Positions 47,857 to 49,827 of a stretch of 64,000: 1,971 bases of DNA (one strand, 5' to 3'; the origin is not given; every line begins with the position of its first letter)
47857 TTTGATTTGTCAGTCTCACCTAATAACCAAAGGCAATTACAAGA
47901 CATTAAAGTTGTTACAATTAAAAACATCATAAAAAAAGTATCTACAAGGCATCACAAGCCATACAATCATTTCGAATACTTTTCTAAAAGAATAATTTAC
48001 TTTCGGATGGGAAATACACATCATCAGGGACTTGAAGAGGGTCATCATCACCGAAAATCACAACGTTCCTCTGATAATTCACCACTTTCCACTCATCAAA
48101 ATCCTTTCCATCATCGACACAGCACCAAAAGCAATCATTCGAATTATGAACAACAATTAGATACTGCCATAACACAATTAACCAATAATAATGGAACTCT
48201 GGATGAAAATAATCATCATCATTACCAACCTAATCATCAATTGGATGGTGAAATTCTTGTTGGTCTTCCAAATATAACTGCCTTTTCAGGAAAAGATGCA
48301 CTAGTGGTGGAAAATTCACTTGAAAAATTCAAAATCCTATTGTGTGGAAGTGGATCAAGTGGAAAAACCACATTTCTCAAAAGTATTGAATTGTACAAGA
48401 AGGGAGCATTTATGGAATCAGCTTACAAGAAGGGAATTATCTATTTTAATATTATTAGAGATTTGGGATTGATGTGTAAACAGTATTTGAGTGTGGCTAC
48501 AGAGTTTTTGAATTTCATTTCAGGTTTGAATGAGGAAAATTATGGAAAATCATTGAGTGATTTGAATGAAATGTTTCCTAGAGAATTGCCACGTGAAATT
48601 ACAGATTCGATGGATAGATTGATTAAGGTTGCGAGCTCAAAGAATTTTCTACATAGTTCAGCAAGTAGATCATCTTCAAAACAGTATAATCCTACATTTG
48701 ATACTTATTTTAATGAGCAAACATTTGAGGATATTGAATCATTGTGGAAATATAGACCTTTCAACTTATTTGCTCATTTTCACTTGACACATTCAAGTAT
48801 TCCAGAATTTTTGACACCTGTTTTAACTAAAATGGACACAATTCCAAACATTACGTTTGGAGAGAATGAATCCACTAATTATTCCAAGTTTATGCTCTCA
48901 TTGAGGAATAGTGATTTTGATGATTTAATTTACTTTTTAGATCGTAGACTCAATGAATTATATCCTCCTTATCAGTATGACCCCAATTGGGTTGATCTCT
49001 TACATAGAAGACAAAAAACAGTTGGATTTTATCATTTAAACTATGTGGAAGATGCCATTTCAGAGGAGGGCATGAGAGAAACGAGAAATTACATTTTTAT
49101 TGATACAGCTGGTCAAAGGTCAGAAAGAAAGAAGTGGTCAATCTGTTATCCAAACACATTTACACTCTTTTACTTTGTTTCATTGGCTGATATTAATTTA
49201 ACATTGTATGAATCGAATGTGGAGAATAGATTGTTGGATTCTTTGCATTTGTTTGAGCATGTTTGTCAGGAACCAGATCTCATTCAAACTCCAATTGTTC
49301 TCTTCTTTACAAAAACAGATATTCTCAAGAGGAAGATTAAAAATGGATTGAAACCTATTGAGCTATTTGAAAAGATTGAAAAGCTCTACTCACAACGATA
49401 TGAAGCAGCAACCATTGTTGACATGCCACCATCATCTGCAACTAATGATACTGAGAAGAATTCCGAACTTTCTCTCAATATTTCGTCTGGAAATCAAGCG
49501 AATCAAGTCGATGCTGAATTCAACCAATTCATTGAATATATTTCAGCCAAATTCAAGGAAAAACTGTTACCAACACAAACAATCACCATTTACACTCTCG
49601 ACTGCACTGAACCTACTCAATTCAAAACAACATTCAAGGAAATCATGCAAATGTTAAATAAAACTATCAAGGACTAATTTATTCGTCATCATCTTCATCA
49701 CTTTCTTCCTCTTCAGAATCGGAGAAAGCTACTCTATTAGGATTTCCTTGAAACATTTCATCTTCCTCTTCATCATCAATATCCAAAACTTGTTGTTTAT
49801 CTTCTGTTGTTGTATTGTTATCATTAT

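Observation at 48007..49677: G-alpha-like protein with non-canonical nucleotide-binding motifs (DTAGQ for DVGGQ, TKTD for NKKD)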

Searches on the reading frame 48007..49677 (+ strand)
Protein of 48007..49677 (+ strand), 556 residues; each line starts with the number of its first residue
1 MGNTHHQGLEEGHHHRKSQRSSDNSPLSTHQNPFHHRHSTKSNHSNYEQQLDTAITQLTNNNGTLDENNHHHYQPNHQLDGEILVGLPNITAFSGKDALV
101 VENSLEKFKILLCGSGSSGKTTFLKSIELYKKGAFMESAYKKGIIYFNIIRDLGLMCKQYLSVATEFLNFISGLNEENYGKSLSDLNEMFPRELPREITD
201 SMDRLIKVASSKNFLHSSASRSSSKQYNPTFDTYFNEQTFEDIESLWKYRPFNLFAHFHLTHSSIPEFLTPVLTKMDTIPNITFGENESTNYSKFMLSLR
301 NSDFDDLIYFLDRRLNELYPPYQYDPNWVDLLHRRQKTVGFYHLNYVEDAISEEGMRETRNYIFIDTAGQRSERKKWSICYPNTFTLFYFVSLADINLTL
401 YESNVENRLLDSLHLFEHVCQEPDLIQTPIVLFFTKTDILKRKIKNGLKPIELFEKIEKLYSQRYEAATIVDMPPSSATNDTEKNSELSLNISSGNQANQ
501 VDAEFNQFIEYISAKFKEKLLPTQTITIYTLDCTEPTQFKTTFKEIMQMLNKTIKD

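Call 3: search_protein_families(library=pfam, proteins=[window:48007-49677:+], max_evalue=1)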
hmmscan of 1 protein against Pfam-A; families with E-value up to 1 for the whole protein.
window:48007-49677:+ (556 aa): 3 families
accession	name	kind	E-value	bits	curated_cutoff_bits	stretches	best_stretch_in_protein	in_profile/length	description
PF00503.26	G-alpha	-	4.1e-55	187.7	48.8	1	106-549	19-332/333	G-protein alpha subunit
PF00025.27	Arf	-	3.9e-05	23.7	22.3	1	363-449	61-137/174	ADP-ribosylation factor family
PF20203.3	DUF6565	-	0.22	12.3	24.5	1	500-556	15-72/86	Domain of unknown function (DUF6565)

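Call 4: search_solved_structures(query=window:48007-49674:+, max_evalue=0.01, show_alignments=2)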
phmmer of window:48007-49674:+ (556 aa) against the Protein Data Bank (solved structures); distinct sequences matched with E-value up to 0.01: 353 (the best 60 are shown).
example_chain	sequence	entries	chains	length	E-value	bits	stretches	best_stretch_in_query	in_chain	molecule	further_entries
6oy9_A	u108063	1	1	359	1.2e-21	80.3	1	315-447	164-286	Gt-alpha/Gi1-alpha chimera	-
8xqp_A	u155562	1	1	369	1.9e-21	79.6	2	321-445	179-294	Guanine nucleotide-binding protein G(t) subunit alpha-3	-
8yky_A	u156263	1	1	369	2.7e-21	79.2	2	321-445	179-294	G alpha gustducin protein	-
3c7k_A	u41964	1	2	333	2.7e-21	79.1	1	307-512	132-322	Guanine nucleotide-binding protein G(o) subunit alpha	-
3v00_C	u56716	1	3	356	4e-21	78.6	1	315-447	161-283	Guanine nucleotide-binding protein G(t) subunit alpha-1/ Guanine nucleotide-binding protei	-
9md1_A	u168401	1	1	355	7.4e-21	77.7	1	321-451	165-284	Guanine nucleotide-binding protein G(z) subunit alpha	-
3ums_A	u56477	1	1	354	7.4e-21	77.7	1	306-452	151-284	Guanine nucleotide-binding protein G(i) subunit alpha-1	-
6oik_A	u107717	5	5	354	7.9e-21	77.6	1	306-511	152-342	Guanine nucleotide-binding protein G(o) subunit alpha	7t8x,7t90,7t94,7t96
6k41_A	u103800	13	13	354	8.2e-21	77.6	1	306-511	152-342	Guanine nucleotide-binding protein G(o) subunit alpha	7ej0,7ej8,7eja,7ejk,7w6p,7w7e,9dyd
6oya_A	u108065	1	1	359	8.8e-21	77.5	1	315-447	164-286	Gt-alpha/Gi1-alpha chimera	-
1got_A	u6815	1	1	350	1.1e-20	77.2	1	315-447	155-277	GT-ALPHA/GI-ALPHA CHIMERA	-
5kdl_A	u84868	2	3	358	1.7e-20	76.6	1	306-451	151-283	Guanine nucleotide-binding protein G(i) subunit alpha-1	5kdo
2xns_A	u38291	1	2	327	1.8e-20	76.5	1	306-452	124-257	GUANINE NUCLEOTIDE-BINDING PROTEIN G(I) SUBUNIT ALPHA-1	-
9bsb_A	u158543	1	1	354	1.8e-20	76.5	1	306-453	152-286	Guanine nucleotide-binding protein G(o) subunit alpha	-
9epp_A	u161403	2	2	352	1.9e-20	76.4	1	305-451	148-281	Guanine nucleotide-binding protein G(i) subunit alpha-1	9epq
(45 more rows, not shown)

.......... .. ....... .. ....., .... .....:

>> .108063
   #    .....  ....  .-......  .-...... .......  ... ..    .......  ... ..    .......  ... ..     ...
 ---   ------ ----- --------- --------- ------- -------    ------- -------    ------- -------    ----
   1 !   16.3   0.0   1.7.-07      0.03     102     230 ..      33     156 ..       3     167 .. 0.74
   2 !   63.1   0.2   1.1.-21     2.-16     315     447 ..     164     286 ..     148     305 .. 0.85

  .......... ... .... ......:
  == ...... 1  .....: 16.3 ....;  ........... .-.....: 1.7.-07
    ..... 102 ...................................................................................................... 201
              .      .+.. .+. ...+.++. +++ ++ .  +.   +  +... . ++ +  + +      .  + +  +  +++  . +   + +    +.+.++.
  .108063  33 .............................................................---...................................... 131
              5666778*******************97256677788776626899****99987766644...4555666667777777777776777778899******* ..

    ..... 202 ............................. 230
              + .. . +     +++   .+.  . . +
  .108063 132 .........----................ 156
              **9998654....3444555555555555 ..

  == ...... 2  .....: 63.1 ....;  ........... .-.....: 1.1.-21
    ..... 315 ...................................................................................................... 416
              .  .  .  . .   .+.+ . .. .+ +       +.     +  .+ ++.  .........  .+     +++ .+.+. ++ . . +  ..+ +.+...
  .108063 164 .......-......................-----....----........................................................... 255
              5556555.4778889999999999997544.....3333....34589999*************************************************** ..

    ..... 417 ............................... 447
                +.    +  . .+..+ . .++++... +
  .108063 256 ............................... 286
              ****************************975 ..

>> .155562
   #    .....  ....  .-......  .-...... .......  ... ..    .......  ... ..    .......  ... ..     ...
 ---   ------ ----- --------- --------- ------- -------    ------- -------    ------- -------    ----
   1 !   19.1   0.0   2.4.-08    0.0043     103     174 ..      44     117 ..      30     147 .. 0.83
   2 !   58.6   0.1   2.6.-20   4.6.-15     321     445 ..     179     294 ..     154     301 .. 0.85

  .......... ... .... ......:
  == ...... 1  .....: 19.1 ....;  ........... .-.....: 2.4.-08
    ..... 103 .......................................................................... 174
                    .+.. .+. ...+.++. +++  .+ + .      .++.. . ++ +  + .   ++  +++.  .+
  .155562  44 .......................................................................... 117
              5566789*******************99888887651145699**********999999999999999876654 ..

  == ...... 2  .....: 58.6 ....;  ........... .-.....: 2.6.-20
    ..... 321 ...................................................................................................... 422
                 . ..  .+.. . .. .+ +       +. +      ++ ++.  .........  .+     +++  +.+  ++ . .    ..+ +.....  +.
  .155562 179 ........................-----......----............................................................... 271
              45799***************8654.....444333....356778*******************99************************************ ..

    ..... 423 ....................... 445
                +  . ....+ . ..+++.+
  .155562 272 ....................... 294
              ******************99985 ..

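Call 5: find_homologous_proteins(query=window:48007-49674:+, max_evalue=0.00001)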
Query window:48007-49674:+ (556 aa): 15 proteins with E <= 0.00001 among 7326 candidates.
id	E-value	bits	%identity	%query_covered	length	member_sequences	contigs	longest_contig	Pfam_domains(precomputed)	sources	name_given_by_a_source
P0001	0.0e+0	1261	100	100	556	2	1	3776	PF00503.27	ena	-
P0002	2.7e-137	477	49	83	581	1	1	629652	PF00503.27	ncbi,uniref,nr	ncbi:hypothetical protein C9374_005485 [Naegleria lovaniensis]|uniref:Uncharacterized protein n=1 Ta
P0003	1.7e-134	468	45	96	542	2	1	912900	PF00503.27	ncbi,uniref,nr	ncbi:hypothetical protein FDP41_012887 [Naegleria fowleri]|uniref:Uncharacterized protein n=1 Tax=Na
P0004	2.7e-123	431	45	82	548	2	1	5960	PF00025.28,PF13175.13,PF00503.27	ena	-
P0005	1.4e-93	333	49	64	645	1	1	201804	PF00025.28,PF00503.27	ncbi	ncbi:hypothetical protein ABK040_011569 [Willaertia magna]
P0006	4.5e-23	100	28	61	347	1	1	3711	PF00025.28,PF00503.27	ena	-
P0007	1.7e-17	82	34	22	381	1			PF00025.28,PF00503.27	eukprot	eukprot:447971_1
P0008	9.4e-17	79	26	61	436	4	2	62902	PF00025.28,PF00503.27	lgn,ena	-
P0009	9.9e-15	72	34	28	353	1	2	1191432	PF00025.28,PF00503.27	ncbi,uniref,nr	ncbi:G protein alpha subunit [Rhodotorula toruloides]|uniref:G protein alpha subunit n=1 Tax=Rhodoto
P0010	1.6e-14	72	34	27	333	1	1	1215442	PF00025.28,PF00503.27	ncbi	ncbi:hypothetical protein JCM10296v2_005121 [Rhodotorula toruloides]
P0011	1.7e-14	72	24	63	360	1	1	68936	PF00025.28,PF00503.27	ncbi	ncbi:hypothetical protein JCM6882_008196 [Rhodosporidiobolus microsporus]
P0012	2.2e-14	71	33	27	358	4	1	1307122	PF00025.28,PF00503.27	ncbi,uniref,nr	ncbi:RHTO0S04e07668g1_1 [Rhodotorula toruloides]|uniref:RHTO0S04e07668g1_1 n=1 Tax=Rhodotorula torul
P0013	2.6e-14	71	35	27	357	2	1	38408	PF00025.28,PF00503.27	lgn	-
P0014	1.1e-11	62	34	24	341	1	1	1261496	PF00025.28,PF00503.27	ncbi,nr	ncbi:Guanine nucleotide-binding protein alpha-2 subunit [Rhodotorula toruloides]|nr:Guanine nucleoti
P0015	6.2e-9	53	28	23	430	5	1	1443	PF00025.28,PF00503.27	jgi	-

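Call 7: find_encoding_contigs(protein=P0001, flank=3000, max_places=4)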
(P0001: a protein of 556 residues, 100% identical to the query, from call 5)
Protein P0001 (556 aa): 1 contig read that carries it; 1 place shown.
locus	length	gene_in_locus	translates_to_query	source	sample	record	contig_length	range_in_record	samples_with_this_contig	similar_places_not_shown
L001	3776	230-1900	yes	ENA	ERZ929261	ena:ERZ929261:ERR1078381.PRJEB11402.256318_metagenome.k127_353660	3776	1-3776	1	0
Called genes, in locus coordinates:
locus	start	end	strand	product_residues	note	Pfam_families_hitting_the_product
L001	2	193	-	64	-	?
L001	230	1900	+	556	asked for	PF00503:G-alpha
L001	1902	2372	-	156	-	PF01176:eIF-1a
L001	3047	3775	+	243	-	?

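Call 23: search_protein_representatives(alignment_id=A1)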
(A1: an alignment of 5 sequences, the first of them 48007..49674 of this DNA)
Query: 5 sequences, 543 profile positions. Proteins with E-value up to 0.001 (for the whole library): 7727; up to 1e-10: 3559; up to 1e-30: 30. The best 150 are listed.
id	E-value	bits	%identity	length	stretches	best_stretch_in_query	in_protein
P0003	3.7e-271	917.2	-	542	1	1-542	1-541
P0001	1.6e-261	885.4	-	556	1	1-542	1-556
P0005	1.6e-220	750.0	-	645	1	11-540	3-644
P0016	3.8e-43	164.6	-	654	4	283-423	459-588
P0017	2.3e-42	162.0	-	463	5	278-424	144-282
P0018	1.9e-40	155.7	-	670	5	283-422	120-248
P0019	1.1e-34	136.6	-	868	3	342-424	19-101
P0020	1.7e-34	136.0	-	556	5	308-424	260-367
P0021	2.0e-34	135.8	-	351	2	301-423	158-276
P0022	3.5e-34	135.0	-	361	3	287-424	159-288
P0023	4.3e-34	134.7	-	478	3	301-424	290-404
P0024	9.2e-34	133.6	-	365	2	254-424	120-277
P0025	1.1e-33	133.4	-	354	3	273-424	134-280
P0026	5.2e-33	131.1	-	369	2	287-461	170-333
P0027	6.0e-33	130.9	-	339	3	283-424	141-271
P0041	9.9e-31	123.6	-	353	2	282-424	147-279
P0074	6.8e-29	117.6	-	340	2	283-423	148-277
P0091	2.2e-28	115.9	-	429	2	301-423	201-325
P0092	2.2e-28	115.9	-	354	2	281-424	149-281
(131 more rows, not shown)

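Call 30: predict_structure(alignment_id=A2)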
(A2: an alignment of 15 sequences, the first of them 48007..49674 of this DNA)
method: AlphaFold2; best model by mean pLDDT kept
length: 556 residues; sequences in the alignment: 15
mean_pLDDT: 70.3   pTM: 0.71
mean pLDDT of the five models: 70.3, 69.6, 69.5, 69.4, 68.5
residues with pLDDT >= 90: 146; 70-90: 191; 50-70: 71; < 50: 148
segments of 3 or more residues with pLDDT < 50: 1-97, 222-224, 266-286, 472-496
pLDDT, mean of each block of 10 residues (from residue 1): 32 32 32 30 32 33 31 30 31 47 80 87 90 73 83 90 83 66 73 93 93 72 52 80 95 84 55 39 47 62 81 87 83 75 85 77 83 81 94 86 78 92 93 93 87 86 66 45 38 57 95 96 92 88 92 82
secondary structure, 60 per line:
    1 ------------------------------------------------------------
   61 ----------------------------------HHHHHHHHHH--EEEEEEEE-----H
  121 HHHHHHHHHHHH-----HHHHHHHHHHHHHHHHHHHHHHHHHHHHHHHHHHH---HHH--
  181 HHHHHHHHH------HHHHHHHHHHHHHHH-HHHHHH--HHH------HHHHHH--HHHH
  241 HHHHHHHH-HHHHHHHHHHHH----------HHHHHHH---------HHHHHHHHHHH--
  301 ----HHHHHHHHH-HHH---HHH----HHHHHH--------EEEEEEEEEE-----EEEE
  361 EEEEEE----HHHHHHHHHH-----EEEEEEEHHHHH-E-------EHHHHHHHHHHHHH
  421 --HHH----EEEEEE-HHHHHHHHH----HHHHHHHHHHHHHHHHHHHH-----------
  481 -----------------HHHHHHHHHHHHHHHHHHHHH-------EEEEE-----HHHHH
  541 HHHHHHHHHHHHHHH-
elements in order: H95-104 E107-114 H120-132 H138-172 H181-189 H196-210 H212-217 H229-234 H237-248 H250-261 H272-278 H288-298 H305-313 H328-333 E342-351 E357-366 H371-380 E386-392 H393-397 H408-420 E430-435 H437-445 H450-469 H498-518 E526-530 H536-555
